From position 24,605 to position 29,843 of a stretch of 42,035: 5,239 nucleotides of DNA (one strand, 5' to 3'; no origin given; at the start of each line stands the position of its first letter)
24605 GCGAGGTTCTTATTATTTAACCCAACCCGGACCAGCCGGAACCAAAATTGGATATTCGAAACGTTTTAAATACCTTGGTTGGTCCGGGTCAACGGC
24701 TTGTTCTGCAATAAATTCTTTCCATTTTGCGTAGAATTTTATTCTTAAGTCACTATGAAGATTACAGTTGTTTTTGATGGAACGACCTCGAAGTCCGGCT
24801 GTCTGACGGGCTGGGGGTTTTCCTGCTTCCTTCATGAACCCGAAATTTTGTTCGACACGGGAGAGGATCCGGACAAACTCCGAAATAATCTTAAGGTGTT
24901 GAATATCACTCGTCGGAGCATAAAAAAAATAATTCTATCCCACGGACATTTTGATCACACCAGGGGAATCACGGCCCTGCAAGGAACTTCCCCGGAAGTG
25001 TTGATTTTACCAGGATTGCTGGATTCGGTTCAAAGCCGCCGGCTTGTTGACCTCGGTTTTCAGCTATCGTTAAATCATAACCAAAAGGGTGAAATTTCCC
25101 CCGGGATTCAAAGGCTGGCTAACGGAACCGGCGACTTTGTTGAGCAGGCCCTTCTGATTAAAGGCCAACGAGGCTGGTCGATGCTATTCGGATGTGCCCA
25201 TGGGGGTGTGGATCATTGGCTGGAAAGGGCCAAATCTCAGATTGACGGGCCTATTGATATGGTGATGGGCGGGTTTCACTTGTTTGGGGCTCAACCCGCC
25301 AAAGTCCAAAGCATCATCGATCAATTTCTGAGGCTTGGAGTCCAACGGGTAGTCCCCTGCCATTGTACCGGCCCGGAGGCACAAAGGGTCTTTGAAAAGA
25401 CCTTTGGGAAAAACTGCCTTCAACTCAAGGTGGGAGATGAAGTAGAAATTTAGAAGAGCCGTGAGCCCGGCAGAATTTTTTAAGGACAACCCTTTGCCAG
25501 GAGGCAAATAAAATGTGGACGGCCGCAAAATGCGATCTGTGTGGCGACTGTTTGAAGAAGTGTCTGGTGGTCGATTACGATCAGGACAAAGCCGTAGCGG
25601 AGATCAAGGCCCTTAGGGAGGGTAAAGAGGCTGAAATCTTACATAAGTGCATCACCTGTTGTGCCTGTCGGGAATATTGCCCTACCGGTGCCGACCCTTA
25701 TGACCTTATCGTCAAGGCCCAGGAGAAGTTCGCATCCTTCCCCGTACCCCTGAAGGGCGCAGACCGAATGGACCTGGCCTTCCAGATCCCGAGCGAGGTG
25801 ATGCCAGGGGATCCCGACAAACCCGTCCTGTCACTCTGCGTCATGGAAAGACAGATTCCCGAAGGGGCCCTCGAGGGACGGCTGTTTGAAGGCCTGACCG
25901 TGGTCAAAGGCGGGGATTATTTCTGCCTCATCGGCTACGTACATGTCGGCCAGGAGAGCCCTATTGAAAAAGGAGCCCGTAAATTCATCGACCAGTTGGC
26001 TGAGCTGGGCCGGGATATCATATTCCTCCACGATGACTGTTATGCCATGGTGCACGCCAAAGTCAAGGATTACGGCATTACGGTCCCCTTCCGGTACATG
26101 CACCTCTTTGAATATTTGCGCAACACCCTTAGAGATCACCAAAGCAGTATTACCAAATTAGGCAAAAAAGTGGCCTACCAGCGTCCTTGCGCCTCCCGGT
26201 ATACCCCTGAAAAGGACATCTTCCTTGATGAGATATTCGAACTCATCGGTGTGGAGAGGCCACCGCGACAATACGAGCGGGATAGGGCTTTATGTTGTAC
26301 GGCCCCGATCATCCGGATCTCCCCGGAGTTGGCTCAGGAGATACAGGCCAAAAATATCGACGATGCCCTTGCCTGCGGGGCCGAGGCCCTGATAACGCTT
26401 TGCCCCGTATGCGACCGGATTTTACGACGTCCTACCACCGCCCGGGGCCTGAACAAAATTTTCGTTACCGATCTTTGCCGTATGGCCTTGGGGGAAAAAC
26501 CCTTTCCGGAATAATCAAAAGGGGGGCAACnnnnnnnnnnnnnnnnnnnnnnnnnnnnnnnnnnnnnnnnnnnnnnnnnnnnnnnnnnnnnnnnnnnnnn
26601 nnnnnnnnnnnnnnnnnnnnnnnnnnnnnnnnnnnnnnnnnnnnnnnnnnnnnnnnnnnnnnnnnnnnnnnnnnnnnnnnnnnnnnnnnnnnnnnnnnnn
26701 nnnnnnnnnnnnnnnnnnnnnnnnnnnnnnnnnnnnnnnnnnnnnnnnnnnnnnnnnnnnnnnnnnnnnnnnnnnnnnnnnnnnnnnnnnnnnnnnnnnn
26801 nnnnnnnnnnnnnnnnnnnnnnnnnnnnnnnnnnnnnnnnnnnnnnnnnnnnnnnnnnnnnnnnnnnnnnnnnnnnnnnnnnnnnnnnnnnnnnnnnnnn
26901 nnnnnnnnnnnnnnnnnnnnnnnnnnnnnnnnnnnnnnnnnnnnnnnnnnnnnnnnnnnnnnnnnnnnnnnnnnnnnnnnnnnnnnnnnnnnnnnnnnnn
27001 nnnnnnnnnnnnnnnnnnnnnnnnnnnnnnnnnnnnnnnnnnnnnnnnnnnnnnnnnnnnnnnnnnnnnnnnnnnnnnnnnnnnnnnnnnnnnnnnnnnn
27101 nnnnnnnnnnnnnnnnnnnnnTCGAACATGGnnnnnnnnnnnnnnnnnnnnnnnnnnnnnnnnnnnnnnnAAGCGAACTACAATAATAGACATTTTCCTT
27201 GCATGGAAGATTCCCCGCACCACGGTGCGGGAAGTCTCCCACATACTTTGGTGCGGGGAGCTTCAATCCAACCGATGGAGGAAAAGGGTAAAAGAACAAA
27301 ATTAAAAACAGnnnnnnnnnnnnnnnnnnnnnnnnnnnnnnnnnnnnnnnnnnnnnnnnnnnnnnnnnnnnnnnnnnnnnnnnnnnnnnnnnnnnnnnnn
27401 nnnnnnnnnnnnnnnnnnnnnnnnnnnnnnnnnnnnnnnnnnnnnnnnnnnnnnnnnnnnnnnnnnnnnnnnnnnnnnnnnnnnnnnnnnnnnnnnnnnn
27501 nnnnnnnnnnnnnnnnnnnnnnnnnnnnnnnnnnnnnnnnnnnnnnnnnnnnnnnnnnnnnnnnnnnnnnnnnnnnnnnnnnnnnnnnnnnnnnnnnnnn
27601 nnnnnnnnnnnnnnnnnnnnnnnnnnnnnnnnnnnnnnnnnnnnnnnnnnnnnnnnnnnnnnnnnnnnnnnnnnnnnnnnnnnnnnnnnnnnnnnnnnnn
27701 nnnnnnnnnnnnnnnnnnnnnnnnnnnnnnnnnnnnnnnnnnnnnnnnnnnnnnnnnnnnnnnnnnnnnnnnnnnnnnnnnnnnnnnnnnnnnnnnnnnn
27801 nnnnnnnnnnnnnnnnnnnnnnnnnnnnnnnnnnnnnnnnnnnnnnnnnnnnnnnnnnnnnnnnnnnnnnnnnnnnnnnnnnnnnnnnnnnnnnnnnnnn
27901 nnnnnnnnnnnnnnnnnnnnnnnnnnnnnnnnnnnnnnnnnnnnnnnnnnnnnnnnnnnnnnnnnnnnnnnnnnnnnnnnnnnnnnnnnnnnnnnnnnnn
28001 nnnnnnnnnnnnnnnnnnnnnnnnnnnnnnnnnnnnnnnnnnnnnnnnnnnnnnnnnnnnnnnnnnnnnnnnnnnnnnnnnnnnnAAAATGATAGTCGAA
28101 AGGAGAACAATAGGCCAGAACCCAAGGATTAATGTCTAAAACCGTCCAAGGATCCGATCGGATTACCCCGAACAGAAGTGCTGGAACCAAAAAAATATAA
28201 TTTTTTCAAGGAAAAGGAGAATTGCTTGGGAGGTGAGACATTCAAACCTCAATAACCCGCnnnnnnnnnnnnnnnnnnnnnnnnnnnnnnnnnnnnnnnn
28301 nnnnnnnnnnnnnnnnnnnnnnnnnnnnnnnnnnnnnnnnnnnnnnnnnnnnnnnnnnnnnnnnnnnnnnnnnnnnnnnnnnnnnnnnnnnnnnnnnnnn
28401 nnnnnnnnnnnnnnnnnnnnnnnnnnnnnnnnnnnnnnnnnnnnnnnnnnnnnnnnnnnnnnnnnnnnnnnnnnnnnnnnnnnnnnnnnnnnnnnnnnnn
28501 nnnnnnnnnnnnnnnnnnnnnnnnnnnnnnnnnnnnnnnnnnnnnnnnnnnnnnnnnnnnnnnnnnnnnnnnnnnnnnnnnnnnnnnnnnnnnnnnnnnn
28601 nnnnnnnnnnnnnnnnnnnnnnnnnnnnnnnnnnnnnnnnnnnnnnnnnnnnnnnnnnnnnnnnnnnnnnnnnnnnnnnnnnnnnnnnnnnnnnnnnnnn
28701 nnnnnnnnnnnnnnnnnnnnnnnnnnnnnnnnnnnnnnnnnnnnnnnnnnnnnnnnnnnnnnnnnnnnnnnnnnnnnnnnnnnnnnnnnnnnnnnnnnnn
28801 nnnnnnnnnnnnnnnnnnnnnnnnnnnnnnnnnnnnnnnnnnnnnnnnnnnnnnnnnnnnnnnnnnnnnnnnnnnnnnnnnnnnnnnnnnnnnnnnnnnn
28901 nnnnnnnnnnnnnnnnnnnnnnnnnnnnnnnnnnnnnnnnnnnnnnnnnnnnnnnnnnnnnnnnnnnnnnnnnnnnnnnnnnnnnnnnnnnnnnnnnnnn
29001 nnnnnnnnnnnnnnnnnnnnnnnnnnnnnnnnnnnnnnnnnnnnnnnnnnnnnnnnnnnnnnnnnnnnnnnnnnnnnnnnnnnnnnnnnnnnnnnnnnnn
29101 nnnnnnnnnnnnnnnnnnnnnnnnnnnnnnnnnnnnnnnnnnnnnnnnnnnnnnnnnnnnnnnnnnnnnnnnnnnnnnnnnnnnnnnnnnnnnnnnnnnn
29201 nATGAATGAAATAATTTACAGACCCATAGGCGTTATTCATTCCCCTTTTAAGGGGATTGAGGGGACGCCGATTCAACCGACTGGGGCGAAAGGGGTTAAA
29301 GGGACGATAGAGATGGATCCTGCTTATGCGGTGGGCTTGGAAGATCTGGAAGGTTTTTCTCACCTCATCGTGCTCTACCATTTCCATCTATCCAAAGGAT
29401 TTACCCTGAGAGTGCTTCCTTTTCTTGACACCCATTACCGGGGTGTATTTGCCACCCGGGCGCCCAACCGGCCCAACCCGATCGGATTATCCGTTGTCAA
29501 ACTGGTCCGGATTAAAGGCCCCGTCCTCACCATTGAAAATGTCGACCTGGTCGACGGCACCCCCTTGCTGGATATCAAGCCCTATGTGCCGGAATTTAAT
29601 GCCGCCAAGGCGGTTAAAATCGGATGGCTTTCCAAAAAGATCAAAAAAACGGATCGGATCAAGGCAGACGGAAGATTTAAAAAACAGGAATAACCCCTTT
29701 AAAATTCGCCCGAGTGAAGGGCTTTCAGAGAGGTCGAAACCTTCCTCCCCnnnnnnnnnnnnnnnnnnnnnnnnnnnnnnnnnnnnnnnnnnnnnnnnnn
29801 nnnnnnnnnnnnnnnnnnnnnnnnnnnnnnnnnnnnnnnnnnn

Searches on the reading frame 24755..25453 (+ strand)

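Call 44: search_protein_families(library=pfam, proteins=[window:24755-25453:+], max_evalue=0.0001)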
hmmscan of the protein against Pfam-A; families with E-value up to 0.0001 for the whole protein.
window:24755-25453:+ (232 aa): 2 families
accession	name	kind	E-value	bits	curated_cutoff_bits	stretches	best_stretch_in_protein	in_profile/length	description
PF00753.33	Lactamase_B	-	1.4e-09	38.6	22.7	1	31-154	18-135/196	Metallo-beta-lactamase superfamily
PF12706.13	Lactamase_B_2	-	8.8e-06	25.9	27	1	31-80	3-55/200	Beta-lactamase superfamily domain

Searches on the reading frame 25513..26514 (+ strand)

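Call 44: search_protein_families(library=pfam, proteins=[window:25513-26514:+], max_evalue=0.0001)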
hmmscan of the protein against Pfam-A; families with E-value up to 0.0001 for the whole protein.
window:25513-26514:+ (333 aa): 1 family
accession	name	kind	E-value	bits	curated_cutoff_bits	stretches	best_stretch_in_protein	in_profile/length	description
PF02754.22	CCG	-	7.7e-08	32.8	20.6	1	220-302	1-82/85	Cysteine-rich domain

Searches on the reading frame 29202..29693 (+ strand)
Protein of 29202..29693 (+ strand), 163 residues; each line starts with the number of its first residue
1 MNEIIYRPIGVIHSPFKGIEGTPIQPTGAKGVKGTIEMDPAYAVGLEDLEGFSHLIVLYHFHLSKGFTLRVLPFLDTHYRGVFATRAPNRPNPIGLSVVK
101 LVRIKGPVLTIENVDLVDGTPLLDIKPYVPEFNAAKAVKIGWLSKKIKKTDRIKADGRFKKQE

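Call 46: search_protein_families(library=pfam, proteins=[window:29202-29693:+], max_evalue=0.0001)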
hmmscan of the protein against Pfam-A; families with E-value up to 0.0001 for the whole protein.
window:29202-29693:+ (163 aa): 1 family
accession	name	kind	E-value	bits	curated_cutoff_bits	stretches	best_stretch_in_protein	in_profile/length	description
PF01980.22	TrmO_N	-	2e-41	141.3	26.8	1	21-132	1-115/116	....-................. O N-terminal domain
